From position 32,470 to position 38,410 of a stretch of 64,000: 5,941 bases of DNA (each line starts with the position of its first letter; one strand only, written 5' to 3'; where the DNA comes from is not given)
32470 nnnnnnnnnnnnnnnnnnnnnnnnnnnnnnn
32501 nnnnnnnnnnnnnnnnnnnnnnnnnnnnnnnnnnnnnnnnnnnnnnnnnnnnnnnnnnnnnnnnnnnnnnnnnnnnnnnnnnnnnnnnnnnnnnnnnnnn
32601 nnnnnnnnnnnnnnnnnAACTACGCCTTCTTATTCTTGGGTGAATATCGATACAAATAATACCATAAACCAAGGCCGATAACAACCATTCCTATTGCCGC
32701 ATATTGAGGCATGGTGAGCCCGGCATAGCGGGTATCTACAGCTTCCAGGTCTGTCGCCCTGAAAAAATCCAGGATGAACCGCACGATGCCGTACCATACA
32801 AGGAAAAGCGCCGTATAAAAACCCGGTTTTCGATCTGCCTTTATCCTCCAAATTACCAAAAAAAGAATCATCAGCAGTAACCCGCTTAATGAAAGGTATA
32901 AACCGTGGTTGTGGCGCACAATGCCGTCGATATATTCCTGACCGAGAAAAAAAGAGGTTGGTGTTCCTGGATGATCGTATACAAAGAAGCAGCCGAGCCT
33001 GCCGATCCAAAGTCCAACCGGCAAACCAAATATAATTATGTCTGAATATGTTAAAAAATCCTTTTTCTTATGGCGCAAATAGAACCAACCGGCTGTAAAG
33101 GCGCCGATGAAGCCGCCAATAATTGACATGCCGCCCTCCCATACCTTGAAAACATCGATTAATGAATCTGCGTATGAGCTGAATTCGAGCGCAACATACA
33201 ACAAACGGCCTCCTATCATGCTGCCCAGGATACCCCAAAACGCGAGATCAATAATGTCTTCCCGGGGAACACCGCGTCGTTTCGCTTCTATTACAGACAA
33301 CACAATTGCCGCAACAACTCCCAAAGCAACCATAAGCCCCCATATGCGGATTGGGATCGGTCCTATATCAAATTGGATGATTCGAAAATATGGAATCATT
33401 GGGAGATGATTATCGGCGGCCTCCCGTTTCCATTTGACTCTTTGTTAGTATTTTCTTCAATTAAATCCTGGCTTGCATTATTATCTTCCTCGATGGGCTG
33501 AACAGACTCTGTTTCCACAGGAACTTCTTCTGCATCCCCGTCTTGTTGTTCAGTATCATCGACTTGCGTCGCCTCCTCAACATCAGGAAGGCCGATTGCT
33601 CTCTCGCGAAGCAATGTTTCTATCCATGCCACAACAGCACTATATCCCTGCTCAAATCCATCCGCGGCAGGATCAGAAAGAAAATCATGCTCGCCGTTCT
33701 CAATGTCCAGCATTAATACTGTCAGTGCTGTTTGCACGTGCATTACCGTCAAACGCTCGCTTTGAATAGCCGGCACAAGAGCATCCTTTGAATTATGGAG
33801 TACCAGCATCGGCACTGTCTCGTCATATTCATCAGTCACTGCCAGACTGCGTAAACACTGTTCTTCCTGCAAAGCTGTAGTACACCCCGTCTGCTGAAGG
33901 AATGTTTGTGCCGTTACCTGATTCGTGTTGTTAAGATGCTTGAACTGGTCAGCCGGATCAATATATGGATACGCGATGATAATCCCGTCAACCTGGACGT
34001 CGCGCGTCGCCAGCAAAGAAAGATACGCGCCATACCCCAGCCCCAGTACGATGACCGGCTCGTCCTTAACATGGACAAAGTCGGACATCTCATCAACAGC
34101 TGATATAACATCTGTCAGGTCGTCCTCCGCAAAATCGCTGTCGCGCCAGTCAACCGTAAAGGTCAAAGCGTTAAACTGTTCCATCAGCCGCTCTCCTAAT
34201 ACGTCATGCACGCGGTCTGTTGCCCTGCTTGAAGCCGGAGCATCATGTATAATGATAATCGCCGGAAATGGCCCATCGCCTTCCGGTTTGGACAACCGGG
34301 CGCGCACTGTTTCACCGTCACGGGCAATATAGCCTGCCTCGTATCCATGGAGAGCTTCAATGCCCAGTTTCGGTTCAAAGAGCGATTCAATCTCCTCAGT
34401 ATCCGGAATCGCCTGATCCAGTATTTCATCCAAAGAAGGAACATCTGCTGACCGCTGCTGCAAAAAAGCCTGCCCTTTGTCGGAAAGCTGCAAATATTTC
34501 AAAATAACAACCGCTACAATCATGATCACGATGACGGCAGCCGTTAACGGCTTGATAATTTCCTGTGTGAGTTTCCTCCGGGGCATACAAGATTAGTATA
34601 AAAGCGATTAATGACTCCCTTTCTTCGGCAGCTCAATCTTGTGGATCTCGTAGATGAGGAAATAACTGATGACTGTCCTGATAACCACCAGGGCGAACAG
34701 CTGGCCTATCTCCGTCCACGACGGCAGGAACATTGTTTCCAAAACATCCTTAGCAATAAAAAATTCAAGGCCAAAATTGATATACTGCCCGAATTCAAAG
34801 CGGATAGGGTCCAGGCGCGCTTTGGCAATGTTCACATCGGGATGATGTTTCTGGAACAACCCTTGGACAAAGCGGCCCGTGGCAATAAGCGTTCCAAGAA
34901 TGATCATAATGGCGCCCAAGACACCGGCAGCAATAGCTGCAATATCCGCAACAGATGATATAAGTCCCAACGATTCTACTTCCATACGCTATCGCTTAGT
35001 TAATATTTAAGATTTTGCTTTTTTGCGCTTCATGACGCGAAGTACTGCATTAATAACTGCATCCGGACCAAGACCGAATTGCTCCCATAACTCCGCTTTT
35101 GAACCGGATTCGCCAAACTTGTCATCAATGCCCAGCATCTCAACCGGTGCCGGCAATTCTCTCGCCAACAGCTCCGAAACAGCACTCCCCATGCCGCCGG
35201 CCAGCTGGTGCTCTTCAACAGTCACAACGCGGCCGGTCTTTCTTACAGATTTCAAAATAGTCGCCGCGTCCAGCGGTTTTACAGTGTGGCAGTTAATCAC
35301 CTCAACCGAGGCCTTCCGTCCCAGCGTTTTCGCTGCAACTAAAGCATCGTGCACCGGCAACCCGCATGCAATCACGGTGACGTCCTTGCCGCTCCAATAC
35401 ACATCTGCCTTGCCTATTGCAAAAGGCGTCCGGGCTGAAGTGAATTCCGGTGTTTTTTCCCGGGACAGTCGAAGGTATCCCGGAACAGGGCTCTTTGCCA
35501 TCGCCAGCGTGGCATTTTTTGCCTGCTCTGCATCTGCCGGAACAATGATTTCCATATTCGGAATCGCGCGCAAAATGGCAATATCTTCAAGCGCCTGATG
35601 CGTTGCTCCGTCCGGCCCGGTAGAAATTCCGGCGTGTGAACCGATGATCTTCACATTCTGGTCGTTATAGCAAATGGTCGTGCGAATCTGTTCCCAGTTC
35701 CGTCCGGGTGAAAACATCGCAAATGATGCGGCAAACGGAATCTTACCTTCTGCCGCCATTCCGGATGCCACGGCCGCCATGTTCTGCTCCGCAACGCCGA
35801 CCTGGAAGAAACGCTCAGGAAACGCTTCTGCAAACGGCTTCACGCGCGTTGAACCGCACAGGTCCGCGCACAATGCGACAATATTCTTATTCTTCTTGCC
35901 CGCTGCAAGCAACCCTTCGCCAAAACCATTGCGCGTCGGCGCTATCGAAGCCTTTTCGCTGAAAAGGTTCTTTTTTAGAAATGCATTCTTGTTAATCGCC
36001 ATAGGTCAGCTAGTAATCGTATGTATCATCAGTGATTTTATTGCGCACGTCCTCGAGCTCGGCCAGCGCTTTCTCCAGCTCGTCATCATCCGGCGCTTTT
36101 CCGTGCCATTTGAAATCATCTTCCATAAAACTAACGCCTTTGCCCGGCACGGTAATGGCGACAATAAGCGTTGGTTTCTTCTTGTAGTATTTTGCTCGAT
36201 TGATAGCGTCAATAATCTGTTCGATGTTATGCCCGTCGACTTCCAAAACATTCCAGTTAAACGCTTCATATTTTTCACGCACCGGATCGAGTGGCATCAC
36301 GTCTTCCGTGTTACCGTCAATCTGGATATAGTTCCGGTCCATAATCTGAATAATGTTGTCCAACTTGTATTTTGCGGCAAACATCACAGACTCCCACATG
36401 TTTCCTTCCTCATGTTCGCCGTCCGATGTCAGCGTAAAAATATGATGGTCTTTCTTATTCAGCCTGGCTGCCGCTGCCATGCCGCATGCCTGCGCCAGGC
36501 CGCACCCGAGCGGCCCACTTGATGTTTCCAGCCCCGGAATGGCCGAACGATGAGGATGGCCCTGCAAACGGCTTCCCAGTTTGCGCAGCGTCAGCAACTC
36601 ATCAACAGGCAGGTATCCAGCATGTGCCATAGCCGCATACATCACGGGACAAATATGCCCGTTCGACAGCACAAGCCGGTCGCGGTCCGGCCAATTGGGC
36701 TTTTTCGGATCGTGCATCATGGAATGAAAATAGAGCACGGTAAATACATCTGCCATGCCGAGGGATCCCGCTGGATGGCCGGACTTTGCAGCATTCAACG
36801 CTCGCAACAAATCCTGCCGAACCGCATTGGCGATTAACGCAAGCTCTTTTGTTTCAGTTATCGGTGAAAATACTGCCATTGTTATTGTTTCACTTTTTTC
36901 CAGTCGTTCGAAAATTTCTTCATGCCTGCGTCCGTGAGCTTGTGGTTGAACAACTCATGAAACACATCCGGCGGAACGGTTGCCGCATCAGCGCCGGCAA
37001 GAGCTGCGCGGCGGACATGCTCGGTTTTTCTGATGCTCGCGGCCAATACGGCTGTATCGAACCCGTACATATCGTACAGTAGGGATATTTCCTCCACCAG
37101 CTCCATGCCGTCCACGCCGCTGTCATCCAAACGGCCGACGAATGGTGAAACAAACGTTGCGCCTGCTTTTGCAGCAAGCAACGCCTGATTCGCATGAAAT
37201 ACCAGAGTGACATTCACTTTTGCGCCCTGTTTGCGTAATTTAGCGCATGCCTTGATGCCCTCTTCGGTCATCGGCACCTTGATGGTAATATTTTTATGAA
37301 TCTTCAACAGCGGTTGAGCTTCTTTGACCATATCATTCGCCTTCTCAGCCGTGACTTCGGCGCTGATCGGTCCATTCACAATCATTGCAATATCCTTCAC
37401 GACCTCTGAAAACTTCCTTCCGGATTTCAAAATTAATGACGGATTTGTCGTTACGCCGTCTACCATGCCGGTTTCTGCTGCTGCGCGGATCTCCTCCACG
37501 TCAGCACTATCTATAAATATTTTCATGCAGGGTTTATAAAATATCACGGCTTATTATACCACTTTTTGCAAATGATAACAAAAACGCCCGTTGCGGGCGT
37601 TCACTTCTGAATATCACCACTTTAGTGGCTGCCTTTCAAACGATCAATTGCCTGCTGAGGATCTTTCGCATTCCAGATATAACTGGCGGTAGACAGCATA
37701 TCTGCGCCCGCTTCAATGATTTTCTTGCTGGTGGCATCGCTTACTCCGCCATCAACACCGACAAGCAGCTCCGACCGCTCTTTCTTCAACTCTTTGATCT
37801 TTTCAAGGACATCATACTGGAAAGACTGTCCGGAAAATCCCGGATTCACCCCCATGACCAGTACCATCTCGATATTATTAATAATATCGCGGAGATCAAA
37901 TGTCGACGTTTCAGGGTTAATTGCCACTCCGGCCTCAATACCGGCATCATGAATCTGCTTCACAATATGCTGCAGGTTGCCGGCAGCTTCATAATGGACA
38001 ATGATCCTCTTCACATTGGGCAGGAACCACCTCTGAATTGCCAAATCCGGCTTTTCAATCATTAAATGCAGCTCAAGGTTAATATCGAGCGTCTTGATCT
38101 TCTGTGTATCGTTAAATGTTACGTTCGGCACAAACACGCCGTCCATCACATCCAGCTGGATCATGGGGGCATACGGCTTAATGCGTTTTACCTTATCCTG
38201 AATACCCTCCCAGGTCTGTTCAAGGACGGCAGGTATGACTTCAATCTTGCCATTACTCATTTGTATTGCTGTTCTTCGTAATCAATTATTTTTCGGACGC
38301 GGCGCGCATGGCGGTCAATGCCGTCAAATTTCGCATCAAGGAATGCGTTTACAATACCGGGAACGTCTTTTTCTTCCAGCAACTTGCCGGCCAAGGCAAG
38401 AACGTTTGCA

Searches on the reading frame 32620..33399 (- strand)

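Call 25: search_protein_families(library=pfam, proteins=[window:32620-33399:-], max_evalue=0.00001)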
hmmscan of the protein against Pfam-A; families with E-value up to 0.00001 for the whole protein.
window:32620-33399:- (259 aa): 1 family
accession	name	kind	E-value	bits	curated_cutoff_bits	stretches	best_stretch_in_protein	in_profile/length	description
PF01790.23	LGT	-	1.1e-54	185.8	24.9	1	9-248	3-240/240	Prolipoprotein diacylglyceryl transferase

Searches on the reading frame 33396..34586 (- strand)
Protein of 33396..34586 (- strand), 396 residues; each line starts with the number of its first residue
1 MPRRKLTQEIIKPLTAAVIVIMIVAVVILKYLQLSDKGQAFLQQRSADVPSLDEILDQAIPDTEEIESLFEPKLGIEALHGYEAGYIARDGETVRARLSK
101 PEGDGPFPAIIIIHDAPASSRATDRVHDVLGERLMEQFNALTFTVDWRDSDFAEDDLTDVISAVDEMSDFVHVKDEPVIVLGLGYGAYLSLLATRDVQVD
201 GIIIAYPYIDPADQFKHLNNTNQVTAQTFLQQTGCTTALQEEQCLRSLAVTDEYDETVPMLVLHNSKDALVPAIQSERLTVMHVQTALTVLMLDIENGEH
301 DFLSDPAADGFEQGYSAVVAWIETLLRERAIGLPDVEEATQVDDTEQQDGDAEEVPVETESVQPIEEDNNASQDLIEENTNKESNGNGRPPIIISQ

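Call 25: search_protein_families(library=pfam, proteins=[window:33396-34586:-], max_evalue=0.00001)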
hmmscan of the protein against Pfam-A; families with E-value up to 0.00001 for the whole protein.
window:33396-34586:- (396 aa): 1 family
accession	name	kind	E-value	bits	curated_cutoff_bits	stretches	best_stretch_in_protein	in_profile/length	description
PF00326.27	Peptidase_S9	-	7.4e-06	26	22.6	0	153-326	41-210/213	Prolyl oligopeptidase family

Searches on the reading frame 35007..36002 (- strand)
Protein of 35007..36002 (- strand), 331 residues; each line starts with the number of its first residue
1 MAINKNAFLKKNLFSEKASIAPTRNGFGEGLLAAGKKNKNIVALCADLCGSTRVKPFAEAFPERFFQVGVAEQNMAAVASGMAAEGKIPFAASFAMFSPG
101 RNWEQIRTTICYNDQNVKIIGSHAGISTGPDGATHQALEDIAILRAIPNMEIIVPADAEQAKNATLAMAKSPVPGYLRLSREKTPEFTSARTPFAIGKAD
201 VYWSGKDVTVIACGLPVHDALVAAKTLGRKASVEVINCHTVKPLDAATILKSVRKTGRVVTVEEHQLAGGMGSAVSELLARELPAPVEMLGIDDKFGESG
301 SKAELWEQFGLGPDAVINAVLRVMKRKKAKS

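Call 41: search_protein_families(library=pfam, proteins=[window:35007-36002:-], max_evalue=0.00001)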
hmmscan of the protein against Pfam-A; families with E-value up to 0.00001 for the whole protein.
window:35007-36002:- (331 aa): 2 families
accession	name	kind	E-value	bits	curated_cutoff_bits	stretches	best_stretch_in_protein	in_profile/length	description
PF02779.29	Transket_pyr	-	9.3e-42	143.1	27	1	23-185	5-173/174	Transketolase, pyrimidine binding domain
PF02780.25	Transketolase_C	-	1.1e-31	109.7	25.9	1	197-316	1-124/124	Transketolase, C-terminal domain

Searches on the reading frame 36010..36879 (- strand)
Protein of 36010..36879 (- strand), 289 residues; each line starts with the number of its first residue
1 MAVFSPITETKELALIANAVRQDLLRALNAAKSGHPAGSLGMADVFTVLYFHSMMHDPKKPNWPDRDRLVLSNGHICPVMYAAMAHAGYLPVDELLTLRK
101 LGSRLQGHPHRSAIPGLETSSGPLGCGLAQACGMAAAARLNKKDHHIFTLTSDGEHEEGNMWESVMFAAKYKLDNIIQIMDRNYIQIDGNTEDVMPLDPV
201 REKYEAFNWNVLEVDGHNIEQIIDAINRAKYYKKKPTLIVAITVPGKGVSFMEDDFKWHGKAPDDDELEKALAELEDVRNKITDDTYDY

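Call 41: search_protein_families(library=pfam, proteins=[window:36010-36879:-], max_evalue=0.00001)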
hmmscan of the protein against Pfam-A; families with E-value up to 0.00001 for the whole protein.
window:36010-36879:- (289 aa): 3 families
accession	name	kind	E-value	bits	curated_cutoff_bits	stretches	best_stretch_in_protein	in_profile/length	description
PF00456.26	Transketolase_N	-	9.6e-65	219.2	22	1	16-271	5-271/334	Transketolase, thiamine diphosphate binding domain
PF13292.11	DXP_synthase_N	-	8.3e-11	42.1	21.2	1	10-190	15-178/274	1-deoxy-D-xylulose-5-phosphate synthase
PF00676.26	E1_dh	-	2e-10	40.6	22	1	101-252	81-233/300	Dehydrogenase E1 component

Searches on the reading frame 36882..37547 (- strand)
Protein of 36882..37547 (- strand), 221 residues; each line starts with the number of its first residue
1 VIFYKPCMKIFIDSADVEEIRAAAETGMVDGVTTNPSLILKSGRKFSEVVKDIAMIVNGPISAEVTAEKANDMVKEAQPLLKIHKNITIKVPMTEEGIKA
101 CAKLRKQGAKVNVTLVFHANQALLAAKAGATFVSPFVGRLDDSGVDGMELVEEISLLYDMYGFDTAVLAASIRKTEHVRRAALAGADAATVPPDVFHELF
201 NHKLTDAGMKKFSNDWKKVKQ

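Call 41: search_protein_families(library=pfam, proteins=[window:36882-37547:-], max_evalue=0.00001)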
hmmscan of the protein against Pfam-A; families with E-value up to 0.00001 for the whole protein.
window:36882-37547:- (221 aa): 1 family
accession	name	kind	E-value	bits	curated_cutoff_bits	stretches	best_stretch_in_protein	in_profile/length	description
PF00923.25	TAL_FSA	-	1.9e-63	214.9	27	1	10-219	1-281/285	Transaldolase/Fructose-6-phosphate aldolase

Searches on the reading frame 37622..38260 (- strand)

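Call 41: search_protein_families(library=pfam, proteins=[window:37622-38260:-], max_evalue=0.00001)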
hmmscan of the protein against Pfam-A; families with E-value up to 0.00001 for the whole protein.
window:37622-38260:- (212 aa): 1 family
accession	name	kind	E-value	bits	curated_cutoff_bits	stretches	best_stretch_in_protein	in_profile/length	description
PF00834.25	Ribul_P_3_epim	-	1.6e-46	158.6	21.1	1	8-195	2-197/198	Ribulose-phosphate 3 epimerase family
